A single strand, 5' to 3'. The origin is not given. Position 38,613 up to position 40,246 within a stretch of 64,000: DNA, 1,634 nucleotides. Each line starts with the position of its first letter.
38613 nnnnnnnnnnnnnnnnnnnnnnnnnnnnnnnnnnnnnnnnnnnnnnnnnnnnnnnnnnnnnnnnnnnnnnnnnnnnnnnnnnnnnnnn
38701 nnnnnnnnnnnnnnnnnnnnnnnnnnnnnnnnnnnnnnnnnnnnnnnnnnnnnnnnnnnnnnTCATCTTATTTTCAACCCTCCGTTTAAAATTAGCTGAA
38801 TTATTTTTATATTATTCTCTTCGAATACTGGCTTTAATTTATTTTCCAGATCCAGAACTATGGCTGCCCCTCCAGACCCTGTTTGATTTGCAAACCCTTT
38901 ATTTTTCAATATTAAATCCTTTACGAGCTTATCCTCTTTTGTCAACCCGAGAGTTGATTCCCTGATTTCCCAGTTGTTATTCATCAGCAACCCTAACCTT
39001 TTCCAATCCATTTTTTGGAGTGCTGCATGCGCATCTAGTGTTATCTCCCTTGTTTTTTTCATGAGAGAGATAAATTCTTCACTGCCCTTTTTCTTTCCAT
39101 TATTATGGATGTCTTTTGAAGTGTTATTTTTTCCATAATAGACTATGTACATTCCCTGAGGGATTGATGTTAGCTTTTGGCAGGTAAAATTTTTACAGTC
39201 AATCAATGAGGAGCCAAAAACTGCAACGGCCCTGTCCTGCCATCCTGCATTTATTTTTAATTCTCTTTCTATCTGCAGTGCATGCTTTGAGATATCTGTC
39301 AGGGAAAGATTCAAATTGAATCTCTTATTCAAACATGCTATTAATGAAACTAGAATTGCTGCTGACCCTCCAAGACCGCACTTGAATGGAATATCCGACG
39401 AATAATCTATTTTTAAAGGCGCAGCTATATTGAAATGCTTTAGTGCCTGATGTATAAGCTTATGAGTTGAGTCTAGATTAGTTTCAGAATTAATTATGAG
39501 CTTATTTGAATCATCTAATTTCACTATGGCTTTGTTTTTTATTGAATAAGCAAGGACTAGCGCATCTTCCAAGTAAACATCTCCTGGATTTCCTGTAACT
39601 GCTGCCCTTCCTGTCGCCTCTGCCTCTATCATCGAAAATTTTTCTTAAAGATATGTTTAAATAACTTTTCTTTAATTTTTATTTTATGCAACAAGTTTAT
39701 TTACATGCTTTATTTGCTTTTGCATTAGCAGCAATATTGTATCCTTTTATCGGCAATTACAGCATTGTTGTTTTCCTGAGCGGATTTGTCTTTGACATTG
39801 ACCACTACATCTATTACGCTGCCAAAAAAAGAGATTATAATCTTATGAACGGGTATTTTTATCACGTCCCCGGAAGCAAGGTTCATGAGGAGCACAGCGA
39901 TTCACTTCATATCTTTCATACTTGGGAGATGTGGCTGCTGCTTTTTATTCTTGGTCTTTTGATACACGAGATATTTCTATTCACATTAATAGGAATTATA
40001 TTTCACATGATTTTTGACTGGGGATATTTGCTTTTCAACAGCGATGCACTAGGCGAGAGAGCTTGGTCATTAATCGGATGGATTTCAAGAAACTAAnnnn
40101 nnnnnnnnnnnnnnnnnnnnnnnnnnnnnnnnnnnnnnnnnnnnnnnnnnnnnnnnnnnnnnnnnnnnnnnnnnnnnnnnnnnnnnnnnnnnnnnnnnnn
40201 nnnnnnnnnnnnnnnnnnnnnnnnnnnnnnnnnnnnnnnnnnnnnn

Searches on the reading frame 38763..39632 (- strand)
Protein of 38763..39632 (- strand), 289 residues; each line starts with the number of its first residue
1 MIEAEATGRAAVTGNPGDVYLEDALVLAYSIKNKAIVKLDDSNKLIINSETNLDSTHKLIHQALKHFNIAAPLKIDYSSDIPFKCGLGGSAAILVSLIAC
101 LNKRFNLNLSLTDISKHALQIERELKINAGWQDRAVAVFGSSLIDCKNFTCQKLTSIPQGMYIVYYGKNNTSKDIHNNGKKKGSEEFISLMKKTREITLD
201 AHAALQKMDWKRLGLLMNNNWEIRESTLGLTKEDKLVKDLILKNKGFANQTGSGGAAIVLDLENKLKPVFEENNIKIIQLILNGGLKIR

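Call 11: search_protein_families(library=pfam, proteins=[window:38763-39632:-], max_evalue=0.01)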
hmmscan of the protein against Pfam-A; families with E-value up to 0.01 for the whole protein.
window:38763-39632:- (289 aa): 3 families
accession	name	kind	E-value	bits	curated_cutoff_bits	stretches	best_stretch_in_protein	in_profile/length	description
PF00288.32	GHMP_kinases_N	-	2.6e-15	56.8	22.3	1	60-140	3-86/87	GHMP kinases N terminal domain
PF22700.2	MVD-like_N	-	0.00019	21.5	27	1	42-119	47-129/157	Diphosphomevalonate decarboxylase-like N-terminal domain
PF08544.19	GHMP_kinases_C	-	0.0037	18.1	21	1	202-260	2-65/85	GHMP kinases C terminal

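Call 16: find_homologous_proteins(query=window:38763-39632:-, max_evalue=1e-10)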
Query window:38763-39632:- (289 aa): 10 proteins with E <= 1e-10 among 2680 candidates.
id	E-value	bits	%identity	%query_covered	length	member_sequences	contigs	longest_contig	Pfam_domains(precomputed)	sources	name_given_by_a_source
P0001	5.5e-185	631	100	100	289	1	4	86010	PF00288.33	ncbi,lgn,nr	ncbi:hypothetical protein HYV89_01860 [Candidatus Woesearchaeota archaeon]|nr:hypothetical protein [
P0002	5.3e-157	539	84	100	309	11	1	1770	PF00288.33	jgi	-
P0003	8.6e-157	538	83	100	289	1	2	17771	PF00288.33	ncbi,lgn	-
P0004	2.9e-150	517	81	100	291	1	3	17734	PF00288.33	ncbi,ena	-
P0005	4.9e-150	516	80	100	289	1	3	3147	PF00288.33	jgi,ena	-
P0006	5.3e-145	500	80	100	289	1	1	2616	PF00288.33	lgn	-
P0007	2.0e-116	406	63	100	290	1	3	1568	PF00288.33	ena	-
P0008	4.1e-114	399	63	100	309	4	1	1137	PF00288.33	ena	-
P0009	2.0e-109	383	61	100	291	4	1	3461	PF00288.33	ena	-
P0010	1.2e-11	63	30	72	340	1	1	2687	PF00288.33,PF08544.19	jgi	jgi:glucuronokinase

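Call 17: find_encoding_contigs(protein=P0003, flank=10000, max_places=6)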
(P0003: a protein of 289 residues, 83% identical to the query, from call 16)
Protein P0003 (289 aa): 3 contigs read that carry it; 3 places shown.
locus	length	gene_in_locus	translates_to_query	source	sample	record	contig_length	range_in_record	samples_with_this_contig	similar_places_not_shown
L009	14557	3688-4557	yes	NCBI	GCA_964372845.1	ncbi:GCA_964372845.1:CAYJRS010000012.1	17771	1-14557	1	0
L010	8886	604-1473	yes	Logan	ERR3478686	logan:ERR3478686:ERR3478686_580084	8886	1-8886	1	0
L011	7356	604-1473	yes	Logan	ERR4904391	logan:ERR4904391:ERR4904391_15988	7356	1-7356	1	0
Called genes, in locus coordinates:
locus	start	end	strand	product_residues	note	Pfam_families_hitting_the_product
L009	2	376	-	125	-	?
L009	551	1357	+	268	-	-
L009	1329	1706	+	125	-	-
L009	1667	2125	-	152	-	-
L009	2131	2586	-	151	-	-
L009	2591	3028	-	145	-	-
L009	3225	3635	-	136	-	-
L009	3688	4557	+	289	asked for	PF00288:GHMP_kinases_N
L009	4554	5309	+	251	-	PF00483:NTP_transferase, PF12804:NTP_transf_3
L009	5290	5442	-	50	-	-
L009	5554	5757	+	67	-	PF18929:DUF5678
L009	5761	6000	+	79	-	-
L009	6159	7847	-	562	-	PF02355:SecD_SecF_C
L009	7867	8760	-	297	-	PF02355:SecD_SecF_C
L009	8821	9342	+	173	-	PF01994:Trm56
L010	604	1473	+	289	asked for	PF00288:GHMP_kinases_N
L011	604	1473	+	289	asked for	PF00288:GHMP_kinases_N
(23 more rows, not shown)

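Call 18: find_encoding_contigs(protein=P0004, flank=10000, max_places=6)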
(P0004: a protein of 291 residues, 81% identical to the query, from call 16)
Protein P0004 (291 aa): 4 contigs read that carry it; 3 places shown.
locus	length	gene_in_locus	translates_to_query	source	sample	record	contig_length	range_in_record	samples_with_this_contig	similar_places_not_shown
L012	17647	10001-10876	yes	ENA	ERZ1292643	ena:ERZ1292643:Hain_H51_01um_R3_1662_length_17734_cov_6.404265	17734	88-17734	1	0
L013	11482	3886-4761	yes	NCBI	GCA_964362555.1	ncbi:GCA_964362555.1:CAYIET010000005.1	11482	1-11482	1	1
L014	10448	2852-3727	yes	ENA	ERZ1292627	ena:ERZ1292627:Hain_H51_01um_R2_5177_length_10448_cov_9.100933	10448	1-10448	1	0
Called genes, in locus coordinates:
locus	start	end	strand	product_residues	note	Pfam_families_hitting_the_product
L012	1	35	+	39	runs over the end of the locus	?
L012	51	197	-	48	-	-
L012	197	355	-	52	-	-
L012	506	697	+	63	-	-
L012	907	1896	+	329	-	PF01594:AI-2E_transport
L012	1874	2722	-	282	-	PF01944:SpoIIM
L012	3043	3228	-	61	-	-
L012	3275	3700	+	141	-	-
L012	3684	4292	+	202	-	PF01909:NTP_transf_2 (weak), PF18765:Polbeta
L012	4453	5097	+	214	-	-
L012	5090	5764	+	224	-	PF19502:DUF6036 (faint)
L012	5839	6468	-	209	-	-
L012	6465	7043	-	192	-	PF19502:DUF6036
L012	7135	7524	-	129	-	-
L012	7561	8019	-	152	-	-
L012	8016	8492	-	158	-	-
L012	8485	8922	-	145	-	-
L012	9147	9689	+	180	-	PF18765:Polbeta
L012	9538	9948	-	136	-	-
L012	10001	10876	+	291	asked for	PF00288:GHMP_kinases_N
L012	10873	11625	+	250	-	PF00483:NTP_transferase, PF12804:NTP_transf_3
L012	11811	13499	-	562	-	PF02355:SecD_SecF_C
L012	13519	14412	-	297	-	PF02355:SecD_SecF_C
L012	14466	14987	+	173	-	PF00588:SpoU_methylase (weak), PF01994:Trm56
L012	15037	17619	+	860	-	PF00801:PKD, PF18911:PKD_4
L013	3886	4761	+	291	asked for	PF00288:GHMP_kinases_N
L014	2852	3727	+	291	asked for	PF00288:GHMP_kinases_N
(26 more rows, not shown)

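Call 38: search_protein_families(library=padloc, proteins=[L012:3275-3700:+, L012:3684-4292:+, L012:4444-5097:+, L012:5090-5764:+, L012:5839-6468:-, L012:6465-7061:-, L012:9147-9520:+], max_evalue=0.01)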
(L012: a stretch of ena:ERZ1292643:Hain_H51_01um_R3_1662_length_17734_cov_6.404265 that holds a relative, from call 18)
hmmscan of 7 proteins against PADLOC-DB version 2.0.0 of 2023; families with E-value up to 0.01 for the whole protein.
L012:3275-3700:+ (141 aa): 0 families

L012:3684-4292:+ (202 aa): 8 families
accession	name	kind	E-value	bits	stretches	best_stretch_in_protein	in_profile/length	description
PDLC04906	PDC-S09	-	8.2e-08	30.5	1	22-74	21-75/98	-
PDLC04904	PDC-S09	-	4.5e-07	28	1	2-63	2-62/104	-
PDLC04902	PDC-S09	-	4.7e-07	28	1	20-65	16-61/97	-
PDLC04903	PDC-S09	-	3.1e-06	25.4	1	25-64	26-65/108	-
PDLC04907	PDC-S09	-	4.6e-05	21.5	1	12-54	14-56/114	-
PDLC04905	PDC-S09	-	0.00066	18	1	18-63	14-61/101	-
PDLC04368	PDC-M05A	-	0.0016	16.3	1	25-52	107-134/201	-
PDLC04369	PDC-M05A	-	0.002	15.8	1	19-49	98-127/201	-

L012:4444-5097:+ (217 aa): 1 family
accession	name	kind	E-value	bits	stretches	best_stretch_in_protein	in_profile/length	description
PDLC01849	CARF3--CARF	-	0.0021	15.8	1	6-60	136-188/197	-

L012:5090-5764:+ (224 aa): 1 family
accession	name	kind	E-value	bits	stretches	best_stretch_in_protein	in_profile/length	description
PDLC02299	AbiEii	-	0.00082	16.8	1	11-61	32-83/344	AbiEii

L012:5839-6468:- (209 aa): 0 families

L012:6465-7061:- (198 aa): 0 families

L012:9147-9520:+ (124 aa): 5 families
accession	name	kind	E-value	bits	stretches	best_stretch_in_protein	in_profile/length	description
PDLC04904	PDC-S09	-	7.1e-05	21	1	12-88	17-95/104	-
PDLC04903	PDC-S09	-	0.00011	20.5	1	19-60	25-68/108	-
PDLC04906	PDC-S09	-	0.00014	20.2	1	13-88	17-95/98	-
PDLC04902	PDC-S09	-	0.00045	18.5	1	11-90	12-94/97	-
PDLC04907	PDC-S09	-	0.0006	17.9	1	6-55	13-64/114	-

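Call 74: search_protein_families(library=pfam, proteins=[L012:3275-3700:+, L012:4444-5097:+, L012:5090-5764:+, L012:5839-6468:-, L012:6465-7061:-, L012:7135-7524:-], max_evalue=0.01)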
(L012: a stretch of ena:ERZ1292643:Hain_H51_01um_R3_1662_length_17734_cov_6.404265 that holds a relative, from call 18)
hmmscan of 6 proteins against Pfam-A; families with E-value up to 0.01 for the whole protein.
L012:3275-3700:+ (141 aa): 0 families

L012:4444-5097:+ (217 aa): 0 families

L012:5090-5764:+ (224 aa): 2 families
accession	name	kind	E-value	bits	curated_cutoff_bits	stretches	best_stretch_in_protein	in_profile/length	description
PF19502.5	DUF6036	-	3.5e-06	27.4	23.6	1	13-200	8-162/164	Nucleotidyltransferase of unknown function (DUF6036)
PF08843.17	AbiEii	-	0.0026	18.2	22.5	1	19-76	9-59/238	Nucleotidyl transferase AbiEii toxin, Type IV TA system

L012:5839-6468:- (209 aa): 0 families

L012:6465-7061:- (198 aa): 1 family
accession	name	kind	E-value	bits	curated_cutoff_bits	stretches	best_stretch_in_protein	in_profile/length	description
PF19502.5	DUF6036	-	3.5e-16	59.9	23.6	1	19-176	2-137/164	Nucleotidyltransferase of unknown function (DUF6036)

L012:7135-7524:- (129 aa): 0 families

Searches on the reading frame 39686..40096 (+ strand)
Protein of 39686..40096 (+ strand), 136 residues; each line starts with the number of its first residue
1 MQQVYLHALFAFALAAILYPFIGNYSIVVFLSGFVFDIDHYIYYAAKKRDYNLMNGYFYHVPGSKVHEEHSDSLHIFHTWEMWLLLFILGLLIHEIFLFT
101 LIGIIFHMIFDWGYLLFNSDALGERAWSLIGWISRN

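Call 11: search_protein_families(library=pfam, proteins=[window:39686-40096:+], max_evalue=0.01)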
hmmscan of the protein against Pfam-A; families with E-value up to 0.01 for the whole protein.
window:39686-40096:+ (136 aa): 0 families

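Call 14: find_encoding_contigs(protein=window:39686-40096:+, flank=10000, max_places=10)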
Protein window:39686-40096:+ (136 aa): 4 contigs read that carry it; 4 places shown.
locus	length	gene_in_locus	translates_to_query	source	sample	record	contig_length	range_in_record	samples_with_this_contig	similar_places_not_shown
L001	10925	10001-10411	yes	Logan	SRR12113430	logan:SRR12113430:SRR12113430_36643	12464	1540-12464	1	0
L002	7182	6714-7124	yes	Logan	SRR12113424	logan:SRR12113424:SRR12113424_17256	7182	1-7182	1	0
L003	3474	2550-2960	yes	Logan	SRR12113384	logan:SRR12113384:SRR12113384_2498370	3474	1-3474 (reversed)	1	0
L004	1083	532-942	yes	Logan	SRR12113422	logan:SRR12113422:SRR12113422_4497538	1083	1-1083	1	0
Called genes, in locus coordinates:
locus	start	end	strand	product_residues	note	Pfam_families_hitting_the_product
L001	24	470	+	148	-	-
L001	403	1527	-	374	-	PF13528:Glyco_trans_1_3, PF04101:Glyco_tran_28_C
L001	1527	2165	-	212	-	PF02585:PIG-L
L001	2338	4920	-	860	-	PF00801:PKD, PF18911:PKD_4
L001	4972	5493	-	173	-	PF01994:Trm56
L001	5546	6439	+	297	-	PF02355:SecD_SecF_C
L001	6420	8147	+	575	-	PF02355:SecD_SecF_C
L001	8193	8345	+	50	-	-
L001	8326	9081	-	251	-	PF00483:NTP_transferase, PF12804:NTP_transf_3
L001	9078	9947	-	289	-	PF00288:GHMP_kinases_N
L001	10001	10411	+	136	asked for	-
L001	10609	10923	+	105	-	?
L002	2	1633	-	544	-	?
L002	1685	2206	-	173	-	PF01994:Trm56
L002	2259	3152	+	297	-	PF02355:SecD_SecF_C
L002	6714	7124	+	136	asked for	-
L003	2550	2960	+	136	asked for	-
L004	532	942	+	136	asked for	-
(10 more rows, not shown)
